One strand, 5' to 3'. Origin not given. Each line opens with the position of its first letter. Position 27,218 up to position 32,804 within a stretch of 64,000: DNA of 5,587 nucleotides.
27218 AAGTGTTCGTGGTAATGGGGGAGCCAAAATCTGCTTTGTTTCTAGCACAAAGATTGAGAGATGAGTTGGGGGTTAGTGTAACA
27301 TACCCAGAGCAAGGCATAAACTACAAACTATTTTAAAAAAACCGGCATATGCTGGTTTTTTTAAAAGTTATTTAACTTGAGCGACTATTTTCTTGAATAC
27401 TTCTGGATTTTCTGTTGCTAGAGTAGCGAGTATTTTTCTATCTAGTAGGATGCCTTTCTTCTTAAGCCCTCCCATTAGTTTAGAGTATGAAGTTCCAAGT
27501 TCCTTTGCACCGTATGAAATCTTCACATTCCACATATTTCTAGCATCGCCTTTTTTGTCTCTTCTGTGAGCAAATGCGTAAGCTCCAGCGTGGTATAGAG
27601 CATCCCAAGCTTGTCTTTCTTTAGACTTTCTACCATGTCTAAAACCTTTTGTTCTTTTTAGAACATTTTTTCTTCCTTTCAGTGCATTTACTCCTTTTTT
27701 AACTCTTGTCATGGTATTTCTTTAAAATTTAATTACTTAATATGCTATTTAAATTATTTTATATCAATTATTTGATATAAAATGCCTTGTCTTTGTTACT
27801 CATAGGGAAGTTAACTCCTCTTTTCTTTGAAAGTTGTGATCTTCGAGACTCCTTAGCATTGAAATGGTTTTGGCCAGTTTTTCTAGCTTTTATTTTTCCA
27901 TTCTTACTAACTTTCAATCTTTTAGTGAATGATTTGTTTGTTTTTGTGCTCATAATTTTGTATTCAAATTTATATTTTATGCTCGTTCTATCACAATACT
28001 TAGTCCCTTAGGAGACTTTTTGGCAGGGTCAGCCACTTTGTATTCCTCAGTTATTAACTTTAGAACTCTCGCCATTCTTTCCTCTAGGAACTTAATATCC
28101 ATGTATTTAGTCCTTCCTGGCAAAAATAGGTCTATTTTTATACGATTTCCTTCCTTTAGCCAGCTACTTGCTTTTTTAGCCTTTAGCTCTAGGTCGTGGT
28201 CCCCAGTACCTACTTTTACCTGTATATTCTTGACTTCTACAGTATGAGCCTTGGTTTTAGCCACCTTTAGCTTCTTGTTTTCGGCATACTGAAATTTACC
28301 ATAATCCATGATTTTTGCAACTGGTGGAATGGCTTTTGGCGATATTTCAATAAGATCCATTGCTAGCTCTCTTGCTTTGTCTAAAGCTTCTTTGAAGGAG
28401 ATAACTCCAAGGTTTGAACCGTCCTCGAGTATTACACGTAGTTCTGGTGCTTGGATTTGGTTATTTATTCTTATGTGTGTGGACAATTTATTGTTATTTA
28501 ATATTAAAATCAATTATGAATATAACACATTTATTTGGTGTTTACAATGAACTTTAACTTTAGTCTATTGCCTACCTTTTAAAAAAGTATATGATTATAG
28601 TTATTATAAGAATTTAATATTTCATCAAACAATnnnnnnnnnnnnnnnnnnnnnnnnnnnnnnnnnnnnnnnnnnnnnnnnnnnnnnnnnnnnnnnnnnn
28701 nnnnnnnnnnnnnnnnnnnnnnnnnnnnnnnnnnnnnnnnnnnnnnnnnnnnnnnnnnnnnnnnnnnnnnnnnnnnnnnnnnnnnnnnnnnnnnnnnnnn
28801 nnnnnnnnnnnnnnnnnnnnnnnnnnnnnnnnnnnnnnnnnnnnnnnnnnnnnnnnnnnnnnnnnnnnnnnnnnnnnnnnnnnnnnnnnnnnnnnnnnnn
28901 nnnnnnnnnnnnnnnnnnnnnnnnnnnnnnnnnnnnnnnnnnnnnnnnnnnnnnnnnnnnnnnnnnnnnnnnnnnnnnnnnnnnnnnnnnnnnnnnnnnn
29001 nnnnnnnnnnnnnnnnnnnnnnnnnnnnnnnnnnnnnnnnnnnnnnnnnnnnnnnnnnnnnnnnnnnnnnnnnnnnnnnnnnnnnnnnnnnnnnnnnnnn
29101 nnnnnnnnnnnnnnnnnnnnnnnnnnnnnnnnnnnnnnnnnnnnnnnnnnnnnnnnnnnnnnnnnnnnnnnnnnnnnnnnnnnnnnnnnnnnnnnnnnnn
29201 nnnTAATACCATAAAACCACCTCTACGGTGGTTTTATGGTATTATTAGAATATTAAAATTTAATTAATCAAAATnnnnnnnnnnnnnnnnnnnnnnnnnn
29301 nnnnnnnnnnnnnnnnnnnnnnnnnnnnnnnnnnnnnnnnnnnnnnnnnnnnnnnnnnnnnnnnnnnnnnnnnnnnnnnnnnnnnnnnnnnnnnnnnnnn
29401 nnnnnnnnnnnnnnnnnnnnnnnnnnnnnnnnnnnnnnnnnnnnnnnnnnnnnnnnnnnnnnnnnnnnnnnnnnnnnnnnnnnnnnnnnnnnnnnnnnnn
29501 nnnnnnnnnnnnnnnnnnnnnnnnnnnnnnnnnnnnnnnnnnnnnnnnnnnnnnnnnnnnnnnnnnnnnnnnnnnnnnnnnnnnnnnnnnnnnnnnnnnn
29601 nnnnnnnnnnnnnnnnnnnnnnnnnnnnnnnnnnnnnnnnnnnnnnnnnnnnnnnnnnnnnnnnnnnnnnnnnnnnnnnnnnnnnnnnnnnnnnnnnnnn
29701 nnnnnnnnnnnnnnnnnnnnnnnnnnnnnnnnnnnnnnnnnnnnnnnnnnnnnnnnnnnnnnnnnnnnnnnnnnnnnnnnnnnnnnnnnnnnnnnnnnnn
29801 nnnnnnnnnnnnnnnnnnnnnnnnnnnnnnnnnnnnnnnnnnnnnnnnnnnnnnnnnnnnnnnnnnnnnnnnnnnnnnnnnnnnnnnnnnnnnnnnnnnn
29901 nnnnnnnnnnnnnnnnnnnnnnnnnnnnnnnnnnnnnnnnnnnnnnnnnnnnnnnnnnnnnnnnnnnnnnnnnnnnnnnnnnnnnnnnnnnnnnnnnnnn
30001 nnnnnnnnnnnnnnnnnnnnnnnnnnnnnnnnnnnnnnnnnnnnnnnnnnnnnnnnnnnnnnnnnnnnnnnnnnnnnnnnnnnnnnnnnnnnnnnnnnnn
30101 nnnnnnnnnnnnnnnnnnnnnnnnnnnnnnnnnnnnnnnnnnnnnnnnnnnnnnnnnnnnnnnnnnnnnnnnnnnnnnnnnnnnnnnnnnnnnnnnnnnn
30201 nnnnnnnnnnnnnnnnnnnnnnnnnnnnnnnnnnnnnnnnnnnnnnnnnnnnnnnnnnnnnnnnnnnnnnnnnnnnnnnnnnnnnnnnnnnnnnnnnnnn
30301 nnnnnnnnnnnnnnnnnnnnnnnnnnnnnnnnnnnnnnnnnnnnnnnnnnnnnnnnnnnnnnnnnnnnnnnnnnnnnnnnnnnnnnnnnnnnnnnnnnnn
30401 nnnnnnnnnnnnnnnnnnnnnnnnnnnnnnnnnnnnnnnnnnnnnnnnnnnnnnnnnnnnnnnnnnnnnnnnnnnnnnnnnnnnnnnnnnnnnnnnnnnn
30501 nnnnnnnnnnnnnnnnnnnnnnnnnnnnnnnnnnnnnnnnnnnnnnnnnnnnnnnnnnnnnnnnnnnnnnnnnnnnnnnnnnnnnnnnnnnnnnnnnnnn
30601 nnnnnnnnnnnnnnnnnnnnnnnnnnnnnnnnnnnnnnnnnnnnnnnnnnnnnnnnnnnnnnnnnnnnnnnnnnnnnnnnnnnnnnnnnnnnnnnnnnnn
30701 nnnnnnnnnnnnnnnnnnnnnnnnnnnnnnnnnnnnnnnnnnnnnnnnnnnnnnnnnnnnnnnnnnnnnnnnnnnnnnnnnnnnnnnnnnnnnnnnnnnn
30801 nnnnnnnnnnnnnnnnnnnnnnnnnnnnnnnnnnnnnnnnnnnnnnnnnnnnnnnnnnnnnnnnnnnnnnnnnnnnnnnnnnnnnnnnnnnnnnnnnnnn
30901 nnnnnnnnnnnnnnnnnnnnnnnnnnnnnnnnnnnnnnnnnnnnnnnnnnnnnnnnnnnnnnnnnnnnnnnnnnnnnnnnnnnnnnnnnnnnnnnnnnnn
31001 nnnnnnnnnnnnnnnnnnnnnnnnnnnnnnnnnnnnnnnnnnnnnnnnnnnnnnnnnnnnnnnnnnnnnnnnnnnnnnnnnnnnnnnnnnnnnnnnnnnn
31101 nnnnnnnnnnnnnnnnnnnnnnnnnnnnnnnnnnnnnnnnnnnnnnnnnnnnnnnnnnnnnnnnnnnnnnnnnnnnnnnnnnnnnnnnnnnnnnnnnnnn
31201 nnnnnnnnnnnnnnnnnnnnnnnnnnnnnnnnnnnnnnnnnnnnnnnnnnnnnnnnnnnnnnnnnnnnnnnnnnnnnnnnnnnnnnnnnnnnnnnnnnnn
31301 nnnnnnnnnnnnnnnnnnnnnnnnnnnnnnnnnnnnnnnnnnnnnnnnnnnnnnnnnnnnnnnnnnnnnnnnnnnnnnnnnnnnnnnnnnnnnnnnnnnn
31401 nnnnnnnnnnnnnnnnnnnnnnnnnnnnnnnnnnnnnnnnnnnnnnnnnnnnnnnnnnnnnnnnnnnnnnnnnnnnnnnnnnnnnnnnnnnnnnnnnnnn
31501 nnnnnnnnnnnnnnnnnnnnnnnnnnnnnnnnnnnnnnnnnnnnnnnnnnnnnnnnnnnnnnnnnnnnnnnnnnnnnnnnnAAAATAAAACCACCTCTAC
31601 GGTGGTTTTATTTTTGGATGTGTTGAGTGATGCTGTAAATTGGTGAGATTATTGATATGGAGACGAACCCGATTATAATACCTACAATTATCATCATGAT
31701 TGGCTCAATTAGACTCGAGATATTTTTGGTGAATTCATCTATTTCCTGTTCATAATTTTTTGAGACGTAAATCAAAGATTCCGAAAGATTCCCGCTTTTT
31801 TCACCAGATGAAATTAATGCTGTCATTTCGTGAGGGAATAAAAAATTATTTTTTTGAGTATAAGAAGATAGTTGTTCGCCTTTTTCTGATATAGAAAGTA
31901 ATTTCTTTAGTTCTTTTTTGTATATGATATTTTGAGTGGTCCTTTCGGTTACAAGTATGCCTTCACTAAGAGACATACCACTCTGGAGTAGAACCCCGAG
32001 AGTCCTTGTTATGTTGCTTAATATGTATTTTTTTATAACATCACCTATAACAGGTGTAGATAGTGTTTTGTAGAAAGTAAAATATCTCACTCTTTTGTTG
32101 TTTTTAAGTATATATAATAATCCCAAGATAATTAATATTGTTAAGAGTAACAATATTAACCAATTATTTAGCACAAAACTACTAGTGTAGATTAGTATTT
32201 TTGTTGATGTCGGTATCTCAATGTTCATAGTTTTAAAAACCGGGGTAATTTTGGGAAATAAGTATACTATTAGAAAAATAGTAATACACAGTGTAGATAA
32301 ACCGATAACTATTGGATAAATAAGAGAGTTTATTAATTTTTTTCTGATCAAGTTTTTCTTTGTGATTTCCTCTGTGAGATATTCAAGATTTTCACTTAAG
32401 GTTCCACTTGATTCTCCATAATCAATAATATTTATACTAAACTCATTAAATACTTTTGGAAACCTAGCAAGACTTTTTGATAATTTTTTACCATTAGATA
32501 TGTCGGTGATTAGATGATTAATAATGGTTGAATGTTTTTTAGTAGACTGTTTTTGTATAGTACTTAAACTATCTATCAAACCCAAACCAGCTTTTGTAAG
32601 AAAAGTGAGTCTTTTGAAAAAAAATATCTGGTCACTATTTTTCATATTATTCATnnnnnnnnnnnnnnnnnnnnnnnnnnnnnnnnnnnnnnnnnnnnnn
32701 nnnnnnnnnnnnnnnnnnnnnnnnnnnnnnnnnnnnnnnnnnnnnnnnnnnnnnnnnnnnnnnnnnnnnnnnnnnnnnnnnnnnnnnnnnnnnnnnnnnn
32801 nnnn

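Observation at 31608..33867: ComGA/ComGB-like ATPase-platform pair divergently flanked by two giant surface enzymes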

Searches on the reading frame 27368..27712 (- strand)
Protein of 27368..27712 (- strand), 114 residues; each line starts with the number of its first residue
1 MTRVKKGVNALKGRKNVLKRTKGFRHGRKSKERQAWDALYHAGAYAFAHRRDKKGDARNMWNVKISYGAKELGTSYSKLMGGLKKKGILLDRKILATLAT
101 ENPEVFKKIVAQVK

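Call 9: search_protein_families(library=pfam, proteins=[window:27368-27712:-], max_evalue=0.001)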
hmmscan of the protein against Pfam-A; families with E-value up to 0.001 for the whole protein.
window:27368-27712:- (114 aa): 1 family
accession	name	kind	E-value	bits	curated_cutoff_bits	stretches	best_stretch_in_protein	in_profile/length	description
PF00453.23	Ribosomal_L20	-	7e-30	103.8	30.8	1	3-109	1-107/107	Ribosomal protein L20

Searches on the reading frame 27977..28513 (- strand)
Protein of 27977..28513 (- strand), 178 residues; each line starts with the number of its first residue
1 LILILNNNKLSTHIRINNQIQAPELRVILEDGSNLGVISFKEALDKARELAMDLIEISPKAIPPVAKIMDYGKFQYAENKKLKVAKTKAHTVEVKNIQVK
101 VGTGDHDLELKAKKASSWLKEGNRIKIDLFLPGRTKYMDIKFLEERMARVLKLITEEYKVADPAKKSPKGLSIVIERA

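Call 9: search_protein_families(library=pfam, proteins=[window:27977-28513:-], max_evalue=0.001)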
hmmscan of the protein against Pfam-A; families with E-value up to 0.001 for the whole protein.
window:27977-28513:- (178 aa): 2 families
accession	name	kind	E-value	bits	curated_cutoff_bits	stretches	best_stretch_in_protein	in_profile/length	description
PF05198.21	IF3_N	-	1.5e-27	96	26.9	1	16-83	1-68/70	Translation initiation factor IF-3, N-terminal domain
PF00707.27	IF3_C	-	5.4e-12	45.9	34.8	1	92-175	1-83/86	Translation initiation factor IF-3, C-terminal domain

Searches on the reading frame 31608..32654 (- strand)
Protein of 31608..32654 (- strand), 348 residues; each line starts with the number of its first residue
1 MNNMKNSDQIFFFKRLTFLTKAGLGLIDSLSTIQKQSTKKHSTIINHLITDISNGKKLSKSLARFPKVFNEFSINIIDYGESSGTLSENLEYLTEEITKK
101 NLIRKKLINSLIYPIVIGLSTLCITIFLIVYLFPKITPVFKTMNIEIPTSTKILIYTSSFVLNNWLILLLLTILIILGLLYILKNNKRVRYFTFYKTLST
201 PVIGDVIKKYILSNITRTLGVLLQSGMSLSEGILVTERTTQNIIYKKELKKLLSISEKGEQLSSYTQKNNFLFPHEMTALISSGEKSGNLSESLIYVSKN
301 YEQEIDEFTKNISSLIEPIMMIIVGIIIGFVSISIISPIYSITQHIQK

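Call 4: search_protein_families(library=pfam, proteins=[window:31608-32654:-], max_evalue=0.01)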
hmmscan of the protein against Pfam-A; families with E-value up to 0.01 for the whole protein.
window:31608-32654:- (348 aa): 1 family
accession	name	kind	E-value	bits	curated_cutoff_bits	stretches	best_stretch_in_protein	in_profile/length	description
PF00482.28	T2SSF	-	3.9e-47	159.8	25.2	2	12-134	1-125/125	Type II secretion system (T2SS), protein F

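Call 5: search_protein_families(library=ncbifam, proteins=[window:31608-32654:-], max_evalue=0.01)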
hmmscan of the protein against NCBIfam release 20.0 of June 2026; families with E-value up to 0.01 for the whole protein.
window:31608-32654:- (348 aa): 6 families
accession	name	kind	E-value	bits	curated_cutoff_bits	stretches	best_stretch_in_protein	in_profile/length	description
TIGR02120.1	GspF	equivalog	3.8e-74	250.3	424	1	3-346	59-401/401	type II secretion system inner membrane protein GspF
NF052607.1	T4PiliAsmPilCThrm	equivalog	5.2e-58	197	700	1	11-346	70-404/406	type IV pilus assembly protein PilC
NF007861.0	PRK10573.1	equivalog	4e-56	190.8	401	1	4-346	56-398/401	protein transport protein HofC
NF041012.2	T4P_ComGB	equivalog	2.6e-46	158.5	240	1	8-342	2-330/332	competence type IV pilus assembly protein ComGB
NF052606.1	T4PiliAsmPilCMyx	equivalog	9.8e-46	156.4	700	1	5-347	78-419/419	type IV pilus assembly protein PilC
NF047826.1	T3SSXpsF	equivalog_domain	2.2e-40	138.7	650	1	4-346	63-404/405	type II secretion system protein XpsF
